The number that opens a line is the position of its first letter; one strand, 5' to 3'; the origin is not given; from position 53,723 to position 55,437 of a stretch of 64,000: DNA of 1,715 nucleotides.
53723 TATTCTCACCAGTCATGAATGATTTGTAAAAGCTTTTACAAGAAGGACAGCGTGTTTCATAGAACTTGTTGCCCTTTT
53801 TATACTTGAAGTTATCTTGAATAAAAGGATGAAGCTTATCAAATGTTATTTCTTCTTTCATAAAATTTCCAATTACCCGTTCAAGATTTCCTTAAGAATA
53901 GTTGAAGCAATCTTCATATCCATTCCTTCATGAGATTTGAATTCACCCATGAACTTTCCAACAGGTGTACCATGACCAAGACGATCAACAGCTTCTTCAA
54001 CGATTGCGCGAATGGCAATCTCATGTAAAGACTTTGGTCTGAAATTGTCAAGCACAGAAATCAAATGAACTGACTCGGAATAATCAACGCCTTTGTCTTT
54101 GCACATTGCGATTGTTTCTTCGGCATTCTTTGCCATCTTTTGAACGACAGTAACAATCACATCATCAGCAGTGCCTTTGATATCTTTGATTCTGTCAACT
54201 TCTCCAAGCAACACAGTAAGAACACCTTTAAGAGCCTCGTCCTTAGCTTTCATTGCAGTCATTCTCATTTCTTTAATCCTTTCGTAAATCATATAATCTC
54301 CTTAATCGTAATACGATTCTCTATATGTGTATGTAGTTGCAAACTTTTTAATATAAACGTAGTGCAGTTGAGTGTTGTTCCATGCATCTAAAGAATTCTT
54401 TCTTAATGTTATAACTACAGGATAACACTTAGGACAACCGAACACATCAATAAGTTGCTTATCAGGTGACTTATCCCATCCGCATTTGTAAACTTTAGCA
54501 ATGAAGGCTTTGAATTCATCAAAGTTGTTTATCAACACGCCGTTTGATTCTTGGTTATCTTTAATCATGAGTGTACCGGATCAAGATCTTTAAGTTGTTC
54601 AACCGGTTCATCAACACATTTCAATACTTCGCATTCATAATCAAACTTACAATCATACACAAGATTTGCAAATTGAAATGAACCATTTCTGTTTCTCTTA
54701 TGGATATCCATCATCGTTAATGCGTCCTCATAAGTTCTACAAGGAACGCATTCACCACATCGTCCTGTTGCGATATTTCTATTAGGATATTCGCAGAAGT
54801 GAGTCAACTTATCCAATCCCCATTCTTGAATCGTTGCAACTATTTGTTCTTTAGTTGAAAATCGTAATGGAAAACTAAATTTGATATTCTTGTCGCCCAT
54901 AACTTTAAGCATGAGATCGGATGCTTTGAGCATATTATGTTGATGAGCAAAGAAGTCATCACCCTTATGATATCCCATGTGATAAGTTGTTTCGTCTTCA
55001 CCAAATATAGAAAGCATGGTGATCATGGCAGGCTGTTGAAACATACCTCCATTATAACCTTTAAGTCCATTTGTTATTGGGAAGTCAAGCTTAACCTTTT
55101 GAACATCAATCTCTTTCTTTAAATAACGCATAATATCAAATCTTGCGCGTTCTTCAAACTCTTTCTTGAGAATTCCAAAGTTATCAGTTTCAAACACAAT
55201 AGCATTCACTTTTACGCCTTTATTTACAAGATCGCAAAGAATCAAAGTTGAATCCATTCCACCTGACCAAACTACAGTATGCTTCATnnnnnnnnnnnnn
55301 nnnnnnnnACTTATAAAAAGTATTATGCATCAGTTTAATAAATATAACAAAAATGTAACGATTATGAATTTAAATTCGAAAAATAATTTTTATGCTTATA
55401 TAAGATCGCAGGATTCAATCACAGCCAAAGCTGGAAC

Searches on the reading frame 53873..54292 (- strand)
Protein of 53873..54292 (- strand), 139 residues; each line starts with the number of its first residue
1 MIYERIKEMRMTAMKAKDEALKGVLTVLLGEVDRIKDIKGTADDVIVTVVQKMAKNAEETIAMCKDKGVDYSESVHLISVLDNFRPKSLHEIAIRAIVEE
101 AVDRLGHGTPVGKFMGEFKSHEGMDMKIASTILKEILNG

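Call 15: search_protein_families(library=pfam, proteins=[window:53873-54292:-], max_evalue=0.01)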
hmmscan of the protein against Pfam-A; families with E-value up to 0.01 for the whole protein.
window:53873-54292:- (139 aa): 1 family
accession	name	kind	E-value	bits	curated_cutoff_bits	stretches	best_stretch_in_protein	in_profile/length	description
PF09424.15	YqeY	-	3.3e-12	47.1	27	1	4-137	2-143/143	Yqey-like protein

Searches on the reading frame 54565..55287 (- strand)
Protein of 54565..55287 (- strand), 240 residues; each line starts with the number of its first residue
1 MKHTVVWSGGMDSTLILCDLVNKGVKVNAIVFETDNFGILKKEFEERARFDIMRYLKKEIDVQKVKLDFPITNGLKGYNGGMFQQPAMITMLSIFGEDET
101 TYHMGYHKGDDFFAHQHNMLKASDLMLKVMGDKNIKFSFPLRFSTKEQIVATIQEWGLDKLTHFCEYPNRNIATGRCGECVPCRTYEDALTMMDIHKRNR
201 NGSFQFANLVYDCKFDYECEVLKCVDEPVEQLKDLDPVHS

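Call 15: search_protein_families(library=pfam, proteins=[window:54565-55287:-], max_evalue=0.01)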
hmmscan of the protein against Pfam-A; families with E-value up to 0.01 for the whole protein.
window:54565-55287:- (240 aa): 1 family
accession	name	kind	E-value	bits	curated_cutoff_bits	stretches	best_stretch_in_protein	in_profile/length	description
PF06508.19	QueC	-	1.6e-10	41.3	22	2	118-192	134-208/210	Queuosine biosynthesis protein QueC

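Call 54: search_dna_similar(query=window:54565-55287:-, collection=phages, mode=protein, max_rows=20, max_evalue=0.001)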
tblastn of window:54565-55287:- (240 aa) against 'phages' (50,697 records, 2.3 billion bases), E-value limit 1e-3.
Records with a match: 34; places in all: 34; records where one place covers at least 80% of the query: 3.
Best place of each record, by identity: <60% 34.
By first word of the organism name: Salmonella 19; Serratia 5; Pseudomonas 3; Vibrio 3; Bacillus 2; Escherichia 2.
By host as written in the record: Serratia sp. 4; Salmonella enterica 4; Salmonella enterica subsp. enterica serovar Enteritidis PT1 4; Bacillus subtilis W-23-S(r); Bacillus licheniformis ATCC 9945a 2; Pseudomonas fluorescens SBW25 2; Salmonella enterica subsp. enterica serovar Typhimurium 2; Escherichia sp. 2; Vibrio sp. sp. F13 1; and 13 more.
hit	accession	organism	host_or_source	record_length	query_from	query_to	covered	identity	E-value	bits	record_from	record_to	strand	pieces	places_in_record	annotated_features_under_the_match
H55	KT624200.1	Bacillus phage SP-15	Bacillus subtilis W-23-S(r); Bacillus ...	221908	3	190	78%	30.6%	1e-13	76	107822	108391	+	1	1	7-cyano-7-deazaguanine synthase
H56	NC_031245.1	Bacillus phage SP-15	Bacillus subtilis W-23-S(r); Bacillus ...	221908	3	190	78%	30.6%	1e-13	76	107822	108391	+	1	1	QueC-like queuosine biosynthesis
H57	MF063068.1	Pseudomonas phage Noxifer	Pseudomonas fluorescens SBW25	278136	5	235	96%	23.9%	6e-8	59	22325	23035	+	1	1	hypothetical protein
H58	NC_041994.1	Pseudomonas phage Noxifer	Pseudomonas fluorescens SBW25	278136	5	235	96%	23.9%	6e-8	59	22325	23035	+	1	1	hypothetical protein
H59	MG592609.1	Vibrio phage 1.244.A._10N.261.54.C3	Vibrio sp. sp. F13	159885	4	183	75%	28.0%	3e-10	66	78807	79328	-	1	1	hypothetical protein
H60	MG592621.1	Vibrio phage 1.255.O._10N.286.45.F1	Vibrio splendidus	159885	4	183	75%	28.0%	3e-10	66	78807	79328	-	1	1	hypothetical protein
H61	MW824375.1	Vibrio phage 207E48.1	Vibrio crassostreae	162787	4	197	81%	25.6%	1e-8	61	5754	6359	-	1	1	hypothetical protein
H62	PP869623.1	Serratia phage Kevin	Serratia sp.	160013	5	184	75%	27.3%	5e-6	53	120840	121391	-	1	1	QueC-like queuosine biosynthesis protein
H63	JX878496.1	Serratia phage phiMAM1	Serratia sp.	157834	5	184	75%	26.7%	1e-4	49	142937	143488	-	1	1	putative alpha hydrolase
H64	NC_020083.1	Serratia phage phiMAM1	Serratia sp.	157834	5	184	75%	26.7%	1e-4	49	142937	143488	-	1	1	QueC-like queuosine biosynthesis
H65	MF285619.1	Serratia phage 2050H1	Serratia marcescens wk2050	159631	5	184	75%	26.7%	7e-4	46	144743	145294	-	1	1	alpha hydrolase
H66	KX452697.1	Serratia phage KNP4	Serratia sp.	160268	5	184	75%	26.2%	2e-4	48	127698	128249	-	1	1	record has no annotation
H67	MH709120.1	Salmonella phage SenASZ3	Salmonella enterica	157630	4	191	78%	24.5%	2e-4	48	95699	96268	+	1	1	hypothetical protein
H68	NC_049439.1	Salmonella phage SenASZ3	Salmonella enterica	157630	4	191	78%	24.5%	2e-4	48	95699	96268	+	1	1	QueC-like queuosine biosynthesis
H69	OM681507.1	Salmonella phage vB_SenA_SM5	Salmonella enterica subusp. enterica ...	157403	4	191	78%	24.0%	2e-4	48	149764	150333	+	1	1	hypothetical protein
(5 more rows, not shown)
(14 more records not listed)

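Call 121: get_annotated_region(hit=H56, flank=6000)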
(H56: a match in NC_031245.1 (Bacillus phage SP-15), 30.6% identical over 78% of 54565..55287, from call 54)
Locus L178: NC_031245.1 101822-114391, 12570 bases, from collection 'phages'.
description: Bacillus phage SP-15, complete genome.
organism: Bacillus phage SP-15 (NCBI taxid 1792032)
taxonomy: Viruses; Duplodnaviria; Heunggongvirae; Uroviricota; Caudoviricetes; Thornevirus; Thornevirus SP15
host: Bacillus subtilis W-23-S(r); Bacillus licheniformis ATCC 9945a; source: soil sample; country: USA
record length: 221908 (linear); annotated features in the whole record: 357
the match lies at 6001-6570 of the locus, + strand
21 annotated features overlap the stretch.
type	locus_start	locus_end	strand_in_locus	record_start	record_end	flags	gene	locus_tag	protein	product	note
CDS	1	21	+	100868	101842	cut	-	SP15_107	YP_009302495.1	endonuclease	similar to YP_003565600.1 UV damage endonuclease UvdE [Bacillus megaterium QM B1551]; Pfam PF03851.8 UvdE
CDS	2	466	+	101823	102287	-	-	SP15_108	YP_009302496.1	hypothetical protein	-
CDS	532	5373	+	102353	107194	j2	-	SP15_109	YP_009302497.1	DNA polymerase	DNA polymerase, part A; similar to YP_002560760.1 DNA polymerase I [Macrococcus caseolyticus JCSC5402]; PSI-BLAST: ...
CDS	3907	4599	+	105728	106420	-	-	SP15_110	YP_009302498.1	intron endonuclease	similar to YP_001513397.1 hypothetical protein Clos_1861 [Alkaliphilus oremlandii OhILAs]; Pfam-B_913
CDS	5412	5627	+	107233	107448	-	-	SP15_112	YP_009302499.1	hypothetical protein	-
CDS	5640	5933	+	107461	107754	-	-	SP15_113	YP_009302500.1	hypothetical protein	-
CDS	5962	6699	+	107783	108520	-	-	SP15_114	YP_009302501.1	QueC-like queuosine biosynthesis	-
CDS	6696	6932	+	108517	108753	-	-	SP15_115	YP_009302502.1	hypothetical protein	-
CDS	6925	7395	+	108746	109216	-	-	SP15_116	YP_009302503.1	phosphatase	similar to YP_004516311.1 hypothetical protein Desku_0911 [Desulfotomaculum kuznetsovii DSM 6115]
CDS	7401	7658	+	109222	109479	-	-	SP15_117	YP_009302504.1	hypothetical protein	-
CDS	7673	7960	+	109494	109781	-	-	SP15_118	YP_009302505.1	hypothetical protein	-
regulatory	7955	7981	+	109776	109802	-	-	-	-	terminator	rho-independent terminator; discovered using ARNold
CDS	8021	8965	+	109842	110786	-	-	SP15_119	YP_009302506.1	OB-fold domain protein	similar to YP_001788711.1 HD domain-containing protein [Clostridium botulinum A3 str. Loch Maree]; Pfam PF01336.19 ...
CDS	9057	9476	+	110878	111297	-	-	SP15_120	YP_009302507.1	hypothetical protein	-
CDS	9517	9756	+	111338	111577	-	-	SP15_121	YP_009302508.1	hypothetical protein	-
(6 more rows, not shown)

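Call 122: get_annotated_region(hit=H64, flank=5000)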
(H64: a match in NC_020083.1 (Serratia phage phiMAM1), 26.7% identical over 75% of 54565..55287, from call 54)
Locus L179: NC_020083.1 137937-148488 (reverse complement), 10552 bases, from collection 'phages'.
description: Serratia phage phiMAM1, complete genome.
organism: Serratia phage phiMAM1 (NCBI taxid 1262513)
taxonomy: Viruses; Duplodnaviria; Heunggongvirae; Uroviricota; Caudoviricetes; Ackermannviridae; Miltonvirus; Miltonvirus MAM1
host: Serratia sp.; source: -; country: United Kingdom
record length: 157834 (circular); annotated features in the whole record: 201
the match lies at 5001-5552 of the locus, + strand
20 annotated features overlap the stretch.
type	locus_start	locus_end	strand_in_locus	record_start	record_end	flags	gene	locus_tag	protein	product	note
CDS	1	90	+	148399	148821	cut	-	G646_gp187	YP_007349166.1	hypothetical protein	similar to Arn.3 conserved hypothetical protein Orf00021 Shigella phage phiSboM-AG3 and hypothetical protein ADQ55852 ...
CDS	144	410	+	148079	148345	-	-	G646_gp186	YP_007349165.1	hypothetical protein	-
CDS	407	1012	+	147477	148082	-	-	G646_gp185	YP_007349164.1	hypothetical protein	similar to conserved uncharacterized protein Vi01_018 Salmonella phage Vi01 and orf021 gene product Escherichia phage ...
CDS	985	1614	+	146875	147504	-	-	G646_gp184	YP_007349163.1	exonuclease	DexA; similar to dexA exonuclease orf00026 Shigella phage phiSboM-AG3 and DexA exonuclease AER70149 Salmonella phage ...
CDS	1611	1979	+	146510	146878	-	-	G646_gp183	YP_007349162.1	hypothetical protein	similar to hypothetical protein Ent638_1020 Enterobacter sp. 638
CDS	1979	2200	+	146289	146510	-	-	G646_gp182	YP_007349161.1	hypothetical protein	-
CDS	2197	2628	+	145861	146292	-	-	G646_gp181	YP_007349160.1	hypothetical protein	-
CDS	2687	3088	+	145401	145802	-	-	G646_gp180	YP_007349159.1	hypothetical protein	-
CDS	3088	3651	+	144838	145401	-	-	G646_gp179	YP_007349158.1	phosphoesterase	similar to phiR1-37-gp187 Yersinia phage phiR1-37 and putative serine/threonine protein phosphatase orf00029 Shigella ...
CDS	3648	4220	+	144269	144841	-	-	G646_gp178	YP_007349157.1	hypothetical protein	-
CDS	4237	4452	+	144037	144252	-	-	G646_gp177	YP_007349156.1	hypothetical protein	-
CDS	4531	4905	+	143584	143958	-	-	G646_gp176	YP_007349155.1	hypothetical protein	-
CDS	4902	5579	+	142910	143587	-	-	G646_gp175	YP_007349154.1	QueC-like queuosine biosynthesis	similar to hypothetical protein AER70151 Salmonella phage PhiSH19 and hypothetical protein SFP_0023 Salmonella phage ...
CDS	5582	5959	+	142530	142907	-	-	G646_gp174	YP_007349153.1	hypothetical protein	-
CDS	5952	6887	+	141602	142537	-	-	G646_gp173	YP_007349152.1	dCMP deaminase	similar to deoxycytidylate deaminase SFP_0029 Salmonella phage SFP10 and putative deoxycytidylate deaminase ORF019 ...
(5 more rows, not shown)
